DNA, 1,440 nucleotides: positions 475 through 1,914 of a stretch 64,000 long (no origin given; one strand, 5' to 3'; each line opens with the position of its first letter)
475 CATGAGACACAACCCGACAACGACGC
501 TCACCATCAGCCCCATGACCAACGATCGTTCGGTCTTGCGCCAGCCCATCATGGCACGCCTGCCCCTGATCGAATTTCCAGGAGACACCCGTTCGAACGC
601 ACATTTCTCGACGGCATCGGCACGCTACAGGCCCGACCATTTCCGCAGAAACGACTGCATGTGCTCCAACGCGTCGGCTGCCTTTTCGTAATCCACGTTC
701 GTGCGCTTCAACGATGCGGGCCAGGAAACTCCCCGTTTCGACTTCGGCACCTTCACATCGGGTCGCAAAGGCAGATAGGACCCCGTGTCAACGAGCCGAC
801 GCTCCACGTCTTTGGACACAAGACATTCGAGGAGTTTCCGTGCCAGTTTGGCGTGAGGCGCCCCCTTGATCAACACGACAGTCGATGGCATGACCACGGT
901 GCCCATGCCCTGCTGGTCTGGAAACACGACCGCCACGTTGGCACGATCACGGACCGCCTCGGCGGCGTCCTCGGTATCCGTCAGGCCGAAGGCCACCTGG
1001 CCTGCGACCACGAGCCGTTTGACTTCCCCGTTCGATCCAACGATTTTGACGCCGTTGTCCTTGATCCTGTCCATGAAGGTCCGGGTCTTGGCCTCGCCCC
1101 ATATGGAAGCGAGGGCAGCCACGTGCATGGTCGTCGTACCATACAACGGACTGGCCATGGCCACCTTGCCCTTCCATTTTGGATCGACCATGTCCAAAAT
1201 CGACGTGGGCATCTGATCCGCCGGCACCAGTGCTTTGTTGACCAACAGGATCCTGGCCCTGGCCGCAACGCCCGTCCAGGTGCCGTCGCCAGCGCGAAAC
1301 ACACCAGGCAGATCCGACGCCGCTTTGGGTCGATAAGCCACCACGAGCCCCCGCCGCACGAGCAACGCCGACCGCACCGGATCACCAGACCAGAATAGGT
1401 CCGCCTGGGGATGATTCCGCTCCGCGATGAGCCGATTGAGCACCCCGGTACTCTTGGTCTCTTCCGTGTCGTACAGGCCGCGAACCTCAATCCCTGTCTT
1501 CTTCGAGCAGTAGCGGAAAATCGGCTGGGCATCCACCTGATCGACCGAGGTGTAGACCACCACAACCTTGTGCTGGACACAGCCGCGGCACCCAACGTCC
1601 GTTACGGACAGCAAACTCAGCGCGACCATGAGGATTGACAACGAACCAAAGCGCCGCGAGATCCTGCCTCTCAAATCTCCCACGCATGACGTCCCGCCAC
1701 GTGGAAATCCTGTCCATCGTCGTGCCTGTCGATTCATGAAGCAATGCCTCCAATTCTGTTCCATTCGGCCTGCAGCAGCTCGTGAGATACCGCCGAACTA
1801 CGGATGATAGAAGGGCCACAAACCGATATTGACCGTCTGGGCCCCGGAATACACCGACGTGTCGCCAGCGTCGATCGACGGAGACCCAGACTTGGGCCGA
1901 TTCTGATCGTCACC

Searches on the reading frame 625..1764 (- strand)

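Call 32: search_protein_families(library=pfam, proteins=[window:625-1764:-], max_evalue=0.00001)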
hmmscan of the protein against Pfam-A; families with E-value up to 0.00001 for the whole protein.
window:625-1764:- (379 aa): 4 families
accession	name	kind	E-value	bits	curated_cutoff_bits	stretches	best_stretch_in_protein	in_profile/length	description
PF13416.11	SBP_bac_8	-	9.7e-22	78.5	27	1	87-338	7-266/279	Bacterial extracellular solute-binding protein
PF13343.11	SBP_bac_6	-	6.1e-20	72.2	24.6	1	122-359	5-241/245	Bacterial extracellular solute-binding protein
PF13531.11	SBP_bac_11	-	7e-15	55.9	25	1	87-328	21-225/227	Bacterial extracellular solute-binding protein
PF01547.30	SBP_bac_1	-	2e-10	41.6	26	1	85-320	17-305/307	Bacterial extracellular solute-binding protein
